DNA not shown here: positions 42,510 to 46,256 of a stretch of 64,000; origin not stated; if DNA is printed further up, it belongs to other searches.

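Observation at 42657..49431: Compact four-gene operon with no recognisable housekeeping role: candidate undescribed conflict/defence system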

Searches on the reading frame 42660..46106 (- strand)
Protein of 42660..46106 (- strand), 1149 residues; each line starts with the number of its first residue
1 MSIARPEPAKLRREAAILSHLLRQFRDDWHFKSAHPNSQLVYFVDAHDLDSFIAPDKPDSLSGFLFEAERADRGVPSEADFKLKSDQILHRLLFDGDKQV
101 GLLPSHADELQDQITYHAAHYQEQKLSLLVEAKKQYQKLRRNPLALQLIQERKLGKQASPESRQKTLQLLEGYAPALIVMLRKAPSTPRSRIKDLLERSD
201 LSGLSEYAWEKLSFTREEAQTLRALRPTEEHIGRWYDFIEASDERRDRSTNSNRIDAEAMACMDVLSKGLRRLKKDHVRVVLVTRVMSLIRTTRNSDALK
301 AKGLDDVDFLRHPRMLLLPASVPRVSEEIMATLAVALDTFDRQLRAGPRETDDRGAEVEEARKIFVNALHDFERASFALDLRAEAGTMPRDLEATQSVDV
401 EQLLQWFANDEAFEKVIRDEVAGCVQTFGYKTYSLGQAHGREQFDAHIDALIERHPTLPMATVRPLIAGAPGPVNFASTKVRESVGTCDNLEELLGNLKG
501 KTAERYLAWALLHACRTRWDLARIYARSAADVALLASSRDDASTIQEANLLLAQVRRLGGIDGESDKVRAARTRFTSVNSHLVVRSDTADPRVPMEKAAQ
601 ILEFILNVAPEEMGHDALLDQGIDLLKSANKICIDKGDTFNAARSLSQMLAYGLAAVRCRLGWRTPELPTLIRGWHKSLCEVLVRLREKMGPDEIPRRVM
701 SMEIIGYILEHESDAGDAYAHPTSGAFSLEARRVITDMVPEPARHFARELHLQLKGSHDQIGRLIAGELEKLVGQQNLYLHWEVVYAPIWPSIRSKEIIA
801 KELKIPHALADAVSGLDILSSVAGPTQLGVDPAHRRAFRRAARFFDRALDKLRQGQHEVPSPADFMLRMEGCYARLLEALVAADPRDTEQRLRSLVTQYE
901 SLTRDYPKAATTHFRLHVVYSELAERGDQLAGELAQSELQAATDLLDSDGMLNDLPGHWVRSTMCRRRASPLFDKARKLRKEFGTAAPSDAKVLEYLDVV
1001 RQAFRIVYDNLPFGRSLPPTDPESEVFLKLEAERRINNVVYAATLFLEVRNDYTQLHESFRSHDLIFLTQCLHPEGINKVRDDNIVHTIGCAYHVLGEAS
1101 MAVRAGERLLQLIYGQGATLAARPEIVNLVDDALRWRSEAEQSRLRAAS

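Call 7: search_protein_families(library=pfam, proteins=[window:42660-46106:-], max_evalue=1)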
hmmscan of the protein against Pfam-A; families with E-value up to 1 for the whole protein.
window:42660-46106:- (1149 aa): 1 family
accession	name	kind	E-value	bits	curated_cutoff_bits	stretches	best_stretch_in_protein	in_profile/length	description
PF04163.17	Tht1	-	0.11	11.7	21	1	360-421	344-401/595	Tht1-like nuclear fusion protein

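Call 8: search_protein_families(library=padloc, proteins=[window:42660-46106:-], max_evalue=1)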
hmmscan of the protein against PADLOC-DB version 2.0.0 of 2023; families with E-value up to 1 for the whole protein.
window:42660-46106:- (1149 aa): 0 families

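Call 9: search_protein_families(library=ncbifam, proteins=[window:42660-46106:-], max_evalue=1)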
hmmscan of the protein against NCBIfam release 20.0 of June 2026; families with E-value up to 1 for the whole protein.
window:42660-46106:- (1149 aa): 0 families

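Call 12: find_homologous_proteins(query=window:42660-46106:-)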
Query window:42660-46106:- (1149 aa): 8 proteins with E <= 0.001 among 8000 candidates.
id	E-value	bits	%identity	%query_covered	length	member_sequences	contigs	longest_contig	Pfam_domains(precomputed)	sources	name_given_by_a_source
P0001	0.0e+0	2174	100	84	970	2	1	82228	-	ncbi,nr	ncbi:MAG TPA: hypothetical protein VFU13_23300 [Steroidobacteraceae bacterium]|nr:hypothetical prote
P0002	0.0e+0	1463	59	100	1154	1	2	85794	-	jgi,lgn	jgi:hypothetical protein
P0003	0.0e+0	1200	58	83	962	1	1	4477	-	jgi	-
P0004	1.9e-286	971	44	99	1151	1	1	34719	-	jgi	jgi:hypothetical protein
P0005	6.2e-259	880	42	99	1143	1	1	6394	-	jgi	jgi:hypothetical protein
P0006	1.1e-179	618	35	98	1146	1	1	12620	-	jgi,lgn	jgi:hypothetical protein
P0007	1.6e-124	435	33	98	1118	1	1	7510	-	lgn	-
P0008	5.8e-108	380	34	79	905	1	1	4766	-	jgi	jgi:hypothetical protein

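Call 13: find_encoding_contigs(protein=P0002, flank=10000, max_places=3)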
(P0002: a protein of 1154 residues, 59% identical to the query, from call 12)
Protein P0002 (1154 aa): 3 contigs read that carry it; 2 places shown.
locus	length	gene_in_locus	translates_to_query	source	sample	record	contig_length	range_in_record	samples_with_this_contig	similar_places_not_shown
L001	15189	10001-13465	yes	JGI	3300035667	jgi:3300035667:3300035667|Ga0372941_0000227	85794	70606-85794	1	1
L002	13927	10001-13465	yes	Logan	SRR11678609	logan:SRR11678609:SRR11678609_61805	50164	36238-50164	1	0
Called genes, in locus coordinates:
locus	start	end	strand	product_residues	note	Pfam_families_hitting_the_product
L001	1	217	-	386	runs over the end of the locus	PF12686:DUF3800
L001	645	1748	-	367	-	PF09994:T6SS_Tle1-like_cat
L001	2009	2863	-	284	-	-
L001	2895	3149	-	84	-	-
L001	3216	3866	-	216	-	PF01223:Endonuclease_NS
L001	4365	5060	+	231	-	-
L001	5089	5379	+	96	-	-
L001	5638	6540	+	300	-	PF02265:S1-P1_nuclease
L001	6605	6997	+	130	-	-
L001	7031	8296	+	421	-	-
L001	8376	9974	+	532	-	-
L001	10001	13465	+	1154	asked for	-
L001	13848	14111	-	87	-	-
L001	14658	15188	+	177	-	?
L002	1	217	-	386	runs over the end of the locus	PF12686:DUF3800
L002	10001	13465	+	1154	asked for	-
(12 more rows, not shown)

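Call 14: find_encoding_contigs(protein=P0004, flank=10000, max_places=3)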
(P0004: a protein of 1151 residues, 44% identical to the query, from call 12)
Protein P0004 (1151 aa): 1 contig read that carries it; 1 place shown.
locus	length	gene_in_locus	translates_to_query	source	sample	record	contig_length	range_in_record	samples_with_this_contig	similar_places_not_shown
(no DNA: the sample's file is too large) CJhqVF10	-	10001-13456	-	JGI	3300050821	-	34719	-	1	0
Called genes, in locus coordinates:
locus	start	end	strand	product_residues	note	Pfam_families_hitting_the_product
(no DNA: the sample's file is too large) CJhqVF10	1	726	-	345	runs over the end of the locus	PF00144:Beta-lactamase (weak)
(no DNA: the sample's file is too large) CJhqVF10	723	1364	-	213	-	PF00144:Beta-lactamase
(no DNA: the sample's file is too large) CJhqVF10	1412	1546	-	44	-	-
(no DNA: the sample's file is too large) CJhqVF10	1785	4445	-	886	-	PF17900:Peptidase_M1_N, PF01433:Peptidase_M1, PF11838:ERAP1_C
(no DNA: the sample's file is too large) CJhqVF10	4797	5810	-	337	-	PF13353:Fer4_12, PF04055:Radical_SAM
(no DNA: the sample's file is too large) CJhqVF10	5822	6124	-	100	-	-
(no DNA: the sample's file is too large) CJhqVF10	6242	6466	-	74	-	-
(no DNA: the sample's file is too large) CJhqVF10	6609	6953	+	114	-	-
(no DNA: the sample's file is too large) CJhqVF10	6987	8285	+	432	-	-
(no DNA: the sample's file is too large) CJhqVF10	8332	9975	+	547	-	-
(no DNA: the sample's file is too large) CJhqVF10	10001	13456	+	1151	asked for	-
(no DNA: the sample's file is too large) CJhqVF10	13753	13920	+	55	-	-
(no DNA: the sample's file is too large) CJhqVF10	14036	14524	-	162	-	PF04002:RadC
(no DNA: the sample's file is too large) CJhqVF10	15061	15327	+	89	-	?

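Call 15: find_encoding_contigs(protein=P0006, flank=10000, max_places=3)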
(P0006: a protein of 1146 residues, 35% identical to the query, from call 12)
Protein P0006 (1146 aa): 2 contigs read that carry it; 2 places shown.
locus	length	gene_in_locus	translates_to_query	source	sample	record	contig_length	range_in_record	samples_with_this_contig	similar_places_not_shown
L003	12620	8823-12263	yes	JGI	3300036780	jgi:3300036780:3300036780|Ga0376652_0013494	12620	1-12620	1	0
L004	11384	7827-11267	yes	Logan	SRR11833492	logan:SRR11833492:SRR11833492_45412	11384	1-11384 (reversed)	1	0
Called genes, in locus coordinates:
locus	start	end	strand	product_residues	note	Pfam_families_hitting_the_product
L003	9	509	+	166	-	PF00072:Response_reg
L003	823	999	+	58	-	-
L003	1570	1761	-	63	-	-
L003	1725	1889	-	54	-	-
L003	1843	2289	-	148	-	-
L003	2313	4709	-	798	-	-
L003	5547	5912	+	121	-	-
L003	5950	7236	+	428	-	-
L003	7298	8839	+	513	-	-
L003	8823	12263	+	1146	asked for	-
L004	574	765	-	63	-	-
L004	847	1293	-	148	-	-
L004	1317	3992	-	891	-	-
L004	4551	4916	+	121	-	-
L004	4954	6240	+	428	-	-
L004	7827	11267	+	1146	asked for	-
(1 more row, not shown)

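Call 18: find_encoding_contigs(protein=P0005, flank=10000, max_places=2)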
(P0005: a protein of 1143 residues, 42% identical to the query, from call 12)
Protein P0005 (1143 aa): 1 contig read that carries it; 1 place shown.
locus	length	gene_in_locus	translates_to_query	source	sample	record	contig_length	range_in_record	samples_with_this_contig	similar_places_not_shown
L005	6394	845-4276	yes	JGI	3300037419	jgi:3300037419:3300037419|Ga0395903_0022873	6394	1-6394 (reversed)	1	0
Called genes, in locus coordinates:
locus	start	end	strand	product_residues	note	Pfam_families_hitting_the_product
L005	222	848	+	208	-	-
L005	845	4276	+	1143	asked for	-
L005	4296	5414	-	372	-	PF01841:Transglut_core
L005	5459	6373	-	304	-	PF13507:GATase_5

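Call 19: find_encoding_contigs(protein=P0007, flank=10000, max_places=2)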
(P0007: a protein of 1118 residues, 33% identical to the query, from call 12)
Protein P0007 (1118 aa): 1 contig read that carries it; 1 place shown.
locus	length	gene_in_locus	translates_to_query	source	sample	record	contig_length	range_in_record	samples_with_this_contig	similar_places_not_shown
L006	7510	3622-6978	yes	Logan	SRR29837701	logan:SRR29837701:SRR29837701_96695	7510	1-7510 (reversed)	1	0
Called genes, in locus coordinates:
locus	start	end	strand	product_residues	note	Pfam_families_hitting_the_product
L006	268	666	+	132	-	-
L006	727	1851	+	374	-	-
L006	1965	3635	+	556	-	-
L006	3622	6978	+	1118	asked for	-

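Call 20: find_encoding_contigs(protein=P0008, flank=10000, max_places=2)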
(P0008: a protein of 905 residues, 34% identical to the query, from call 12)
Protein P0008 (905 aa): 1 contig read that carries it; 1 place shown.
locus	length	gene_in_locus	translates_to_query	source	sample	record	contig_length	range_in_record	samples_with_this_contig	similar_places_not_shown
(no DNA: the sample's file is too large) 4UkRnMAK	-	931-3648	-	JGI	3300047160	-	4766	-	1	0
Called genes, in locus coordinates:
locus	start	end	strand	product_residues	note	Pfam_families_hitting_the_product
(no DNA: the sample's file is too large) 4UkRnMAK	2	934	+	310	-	?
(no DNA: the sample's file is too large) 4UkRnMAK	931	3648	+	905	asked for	-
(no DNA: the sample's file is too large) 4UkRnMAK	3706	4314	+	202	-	-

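Call 26: search_solved_structures(query=A1, max_evalue=10)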
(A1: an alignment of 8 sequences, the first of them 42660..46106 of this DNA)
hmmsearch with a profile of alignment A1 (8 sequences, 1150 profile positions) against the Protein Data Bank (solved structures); distinct sequences matched with E-value up to 10: 0.

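Call 41: find_related_loci(query=A1, collection=genome_contigs, flank=10000)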
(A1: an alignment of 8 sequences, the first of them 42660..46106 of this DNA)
Query A1 (1149 aa) in genome_contigs; peptide patterns used: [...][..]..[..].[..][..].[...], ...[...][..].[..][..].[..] (x = any residue, [..] = any of these).
135 stretches matched a pattern, but none encodes a relative of the query by tblastn (E <= 1e-3).

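Call 49: predict_structure(alignment_id=A1)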
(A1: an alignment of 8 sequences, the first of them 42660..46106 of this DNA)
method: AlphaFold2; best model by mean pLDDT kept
length: 1149 residues; sequences in the alignment: 8
mean_pLDDT: 74.6   pTM: 0.70
mean pLDDT of the five models: 74.6, 72.9, 72.6, 72.1, 68.0
residues with pLDDT >= 90: 115; 70-90: 636; 50-70: 328; < 50: 70
segments of 3 or more residues with pLDDT < 50: 1-4, 73-75, 389-395, 440-445, 715-727, 775-779, 1018-1020, 1117-1125, 1142-1149
pLDDT, mean of each block of 10 residues (from residue 1): 51 79 79 77 77 67 70 55 71 69 69 58 52 66 66 55 68 62 56 68 80 86 86 88 74 83 89 86 82 79 78 71 66 86 70 66 81 70 59 52 65 72 84 70 57 83 83 88 83 82 90 87 92 72 86 91 81 87 75 93 83 67 92 90 94 84 73 92 90 84 88 51 42 71 79 82 87 56 62 75 83 82 63 78 89 71 85 88 77 90 88 88 82 88 82 67 79 81 68 86 84 52 56 74 77 78 75 67 59 65 67 53 51 58 37
secondary structure, 60 per line:
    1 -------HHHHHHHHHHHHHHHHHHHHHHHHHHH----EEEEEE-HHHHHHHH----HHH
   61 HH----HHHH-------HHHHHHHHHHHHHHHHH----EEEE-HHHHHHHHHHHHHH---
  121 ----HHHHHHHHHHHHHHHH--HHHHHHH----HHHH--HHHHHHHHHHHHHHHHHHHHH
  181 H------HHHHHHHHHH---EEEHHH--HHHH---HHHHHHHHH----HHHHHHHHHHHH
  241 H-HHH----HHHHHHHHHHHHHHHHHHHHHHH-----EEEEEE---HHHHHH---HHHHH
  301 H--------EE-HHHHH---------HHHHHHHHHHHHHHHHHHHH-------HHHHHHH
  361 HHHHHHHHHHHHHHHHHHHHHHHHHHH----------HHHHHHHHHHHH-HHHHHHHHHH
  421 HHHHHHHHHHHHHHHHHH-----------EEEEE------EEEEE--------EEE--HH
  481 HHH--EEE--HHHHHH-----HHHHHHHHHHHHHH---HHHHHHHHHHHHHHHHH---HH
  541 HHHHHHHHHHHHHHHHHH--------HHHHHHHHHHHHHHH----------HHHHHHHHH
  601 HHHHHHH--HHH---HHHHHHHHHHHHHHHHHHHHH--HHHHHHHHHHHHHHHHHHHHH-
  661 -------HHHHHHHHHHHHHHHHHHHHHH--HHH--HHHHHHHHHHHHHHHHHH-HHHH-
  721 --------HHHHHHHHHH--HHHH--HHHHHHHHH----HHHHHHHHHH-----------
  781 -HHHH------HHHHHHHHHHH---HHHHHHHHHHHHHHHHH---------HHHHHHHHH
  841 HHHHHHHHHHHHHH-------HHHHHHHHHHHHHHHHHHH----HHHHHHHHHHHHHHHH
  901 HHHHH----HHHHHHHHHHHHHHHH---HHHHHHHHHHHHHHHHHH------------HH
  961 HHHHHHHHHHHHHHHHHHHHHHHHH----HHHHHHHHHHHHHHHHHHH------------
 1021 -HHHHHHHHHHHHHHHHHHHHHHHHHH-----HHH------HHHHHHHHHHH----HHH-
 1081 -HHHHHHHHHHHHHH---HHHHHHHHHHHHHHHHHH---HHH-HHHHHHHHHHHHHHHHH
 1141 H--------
elements in order (helices of 4 or more, strands of 3 or more residues): H8-34 E39-44 H46-53 H58-62 H67-70 H78-94 E99-102 H104-117 H125-140 H143-149 H154-157 H160-181 H188-197 E201-203 H209-212 H216-224 H229-241 H250-272 E278-283 H287-292 H296-301 H313-317 H327-346 H354-387 H398-409 H411-438 E450-454 E461-465 E474-476 H479-483 E486-488 H491-496 H502-515 H519-535 H539-558 H567-581 H592-607 H616-636 H639-659 H668-689 H697-714 H716-719 H729-738 H741-744 H747-755 H760-769 H782-785 H792-802 H806-822 H832-854 H862-880 H885-905 H910-925 H929-946 H959-985 H990-1008 H1022-1047 H1062-1072 H1082-1095 H1099-1116 H1124-1141

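Call 54: fold_search(model_id=the predicted structure, library=pdb)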
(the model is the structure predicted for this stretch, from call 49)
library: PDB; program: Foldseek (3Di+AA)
matches with E <= 10: 801; with E <= 0.001: 1
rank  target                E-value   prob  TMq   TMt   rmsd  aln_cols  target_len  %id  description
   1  4buj_F                5.1e-04  0.99  0.15  0.13  34.2      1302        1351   10  Crystal structure of the S. cerevisiae Ski2-3-8 complex (released 2013-08-28)
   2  8a3t_J                1.1e-03  1.00  0.14  0.28  25.2       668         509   12  S. cerevisiae APC/C-Cdh1 complex (released 2022-08-31)
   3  8a3t_K                1.2e-03  1.00  0.14  0.27  24.8       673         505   12  S. cerevisiae APC/C-Cdh1 complex (released 2022-08-31)
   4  5g05_H                1.5e-03  1.00  0.13  0.25  22.8       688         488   10  Cryo-EM structure of combined apo phosphorylated APC (released 2016-05-25)
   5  9gaw_P                1.5e-03  1.00  0.12  0.24  22.6       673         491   11  High-resolution structure of the Anaphase-promoting complex/cyclosome (APC/C) bound to co-activator Cdh1 (released 2024-08-14)
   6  4ui9_F                2.2e-03  1.00  0.13  0.25  22.9       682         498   11  Atomic structure of the human Anaphase-Promoting Complex (released 2015-06-17)
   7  6bq1_B                2.6e-03  0.99  0.11  0.17  29.1       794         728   13  Human PI4KIIIa lipid kinase complex (released 2017-12-13)
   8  9ed4_A                3.3e-03  0.72  0.11  0.07  32.1      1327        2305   10  A composite map of mTORC1-Rag-Ragultor-4EBP1 on membrane (released 2025-09-10)
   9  2xpi_A                3.7e-03  1.00  0.15  0.29  24.1       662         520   10  Crystal structure of APC/C hetero-tetramer Cut9-Hcn1 (released 2011-03-30)
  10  8bbg_D                3.8e-03  0.84  0.12  0.11  30.6      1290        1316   11  Structure of the IFT-A complex; anterograde IFT-A train model (released 2022-12-21)
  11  7qds_B                5.5e-03  0.54  0.08  0.09  32.2      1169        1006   10  Apo human SKI complex in the open state (released 2022-02-02)
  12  7yeh_A                6.2e-03  1.00  0.12  0.14  23.9       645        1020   12  Cryo-EM structure of human OGT-OGA complex (released 2023-07-12)
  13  5nnp_A                6.2e-03  1.00  0.16  0.24  27.7       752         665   11  Structure of Naa15/Naa10 bound to HypK-THB (released 2017-06-14)
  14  9hvq_Q                6.2e-03  0.93  0.11  0.14  29.4       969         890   11  Structure of the transcribing Pol II-DSIF-PAF-SPT6-RECQL5 complex (released 2025-07-16)
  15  7y4i_A                6.8e-03  1.00  0.11  0.15  22.6       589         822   12  Crystal structure of SPINDLY in complex with GDP (released 2022-12-07)
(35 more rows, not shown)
